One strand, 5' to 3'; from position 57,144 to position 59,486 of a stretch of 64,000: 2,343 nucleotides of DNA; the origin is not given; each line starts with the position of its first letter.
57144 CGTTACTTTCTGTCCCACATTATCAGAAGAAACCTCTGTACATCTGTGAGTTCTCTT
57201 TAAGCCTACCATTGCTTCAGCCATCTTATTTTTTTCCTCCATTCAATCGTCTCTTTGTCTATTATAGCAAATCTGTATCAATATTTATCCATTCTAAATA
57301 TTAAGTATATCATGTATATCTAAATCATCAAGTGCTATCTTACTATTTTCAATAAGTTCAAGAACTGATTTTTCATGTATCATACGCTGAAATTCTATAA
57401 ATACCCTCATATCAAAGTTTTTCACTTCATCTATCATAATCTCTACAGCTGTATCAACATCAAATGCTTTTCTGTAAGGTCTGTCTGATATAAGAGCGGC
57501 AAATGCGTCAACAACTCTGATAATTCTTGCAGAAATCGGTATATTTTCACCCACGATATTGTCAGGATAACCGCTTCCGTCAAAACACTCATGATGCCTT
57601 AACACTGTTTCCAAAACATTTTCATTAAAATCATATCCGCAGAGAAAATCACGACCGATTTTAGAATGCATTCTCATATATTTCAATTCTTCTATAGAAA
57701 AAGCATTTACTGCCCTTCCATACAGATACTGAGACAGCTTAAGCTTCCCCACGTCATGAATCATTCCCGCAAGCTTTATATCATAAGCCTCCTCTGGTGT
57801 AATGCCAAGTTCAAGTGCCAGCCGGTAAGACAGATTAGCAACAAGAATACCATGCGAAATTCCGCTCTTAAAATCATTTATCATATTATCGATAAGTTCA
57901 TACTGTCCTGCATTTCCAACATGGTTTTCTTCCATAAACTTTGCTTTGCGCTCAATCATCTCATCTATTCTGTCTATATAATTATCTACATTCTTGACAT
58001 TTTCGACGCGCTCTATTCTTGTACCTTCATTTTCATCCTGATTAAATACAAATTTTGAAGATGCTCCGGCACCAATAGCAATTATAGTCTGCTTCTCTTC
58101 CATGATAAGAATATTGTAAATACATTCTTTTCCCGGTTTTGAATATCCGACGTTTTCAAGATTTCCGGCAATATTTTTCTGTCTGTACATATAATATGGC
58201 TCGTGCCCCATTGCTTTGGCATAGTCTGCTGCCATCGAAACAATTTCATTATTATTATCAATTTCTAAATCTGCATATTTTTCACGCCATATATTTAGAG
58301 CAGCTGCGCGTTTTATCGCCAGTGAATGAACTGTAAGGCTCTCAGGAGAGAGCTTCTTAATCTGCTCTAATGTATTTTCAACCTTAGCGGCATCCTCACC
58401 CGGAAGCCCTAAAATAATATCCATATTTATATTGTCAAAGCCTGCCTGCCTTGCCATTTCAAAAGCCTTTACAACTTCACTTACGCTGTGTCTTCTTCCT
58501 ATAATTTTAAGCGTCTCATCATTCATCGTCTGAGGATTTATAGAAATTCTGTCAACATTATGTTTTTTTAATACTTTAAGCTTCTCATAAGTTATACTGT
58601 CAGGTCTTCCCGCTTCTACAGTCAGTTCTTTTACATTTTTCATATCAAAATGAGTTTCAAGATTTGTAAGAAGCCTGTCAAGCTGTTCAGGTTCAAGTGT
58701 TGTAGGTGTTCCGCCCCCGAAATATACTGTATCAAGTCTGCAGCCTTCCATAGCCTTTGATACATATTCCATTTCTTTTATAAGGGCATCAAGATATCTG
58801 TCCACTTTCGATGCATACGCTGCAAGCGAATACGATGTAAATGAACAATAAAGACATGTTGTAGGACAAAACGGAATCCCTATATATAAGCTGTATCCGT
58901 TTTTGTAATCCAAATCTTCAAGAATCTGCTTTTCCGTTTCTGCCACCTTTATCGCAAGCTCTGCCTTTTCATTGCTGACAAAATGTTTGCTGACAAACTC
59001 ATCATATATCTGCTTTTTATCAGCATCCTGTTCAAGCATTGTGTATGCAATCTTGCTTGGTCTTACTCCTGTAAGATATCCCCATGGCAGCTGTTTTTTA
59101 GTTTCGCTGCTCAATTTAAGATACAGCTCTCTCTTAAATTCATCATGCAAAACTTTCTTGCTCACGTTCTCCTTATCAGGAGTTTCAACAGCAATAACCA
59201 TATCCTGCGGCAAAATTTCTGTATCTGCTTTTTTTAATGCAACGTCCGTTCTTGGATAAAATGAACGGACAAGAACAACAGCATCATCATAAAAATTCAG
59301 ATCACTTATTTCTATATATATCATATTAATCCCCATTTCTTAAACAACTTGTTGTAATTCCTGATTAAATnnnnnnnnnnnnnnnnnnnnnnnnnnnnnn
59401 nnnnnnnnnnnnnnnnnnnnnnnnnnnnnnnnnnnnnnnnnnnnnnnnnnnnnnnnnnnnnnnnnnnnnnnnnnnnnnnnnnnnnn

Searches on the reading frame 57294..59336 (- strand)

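Call 35: search_protein_families(library=pfam, proteins=[window:57294-59336:-], max_evalue=0.01)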
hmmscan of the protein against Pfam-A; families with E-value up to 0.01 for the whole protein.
window:57294-59336:- (680 aa): 4 families
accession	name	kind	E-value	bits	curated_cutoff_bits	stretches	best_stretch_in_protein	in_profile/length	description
PF13487.12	HD_5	-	1.2e-30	106.9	27.2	1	493-645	15-170/170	HD domain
PF04055.27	Radical_SAM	-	6.5e-29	101.7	29.5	1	153-325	3-165/166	Radical SAM superfamily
PF01966.28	HD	-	1e-12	48.8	22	1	493-614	2-115/116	HD domain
PF08668.18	HDOD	-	0.0041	17.1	22.9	0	487-582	90-194/196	HDOD domain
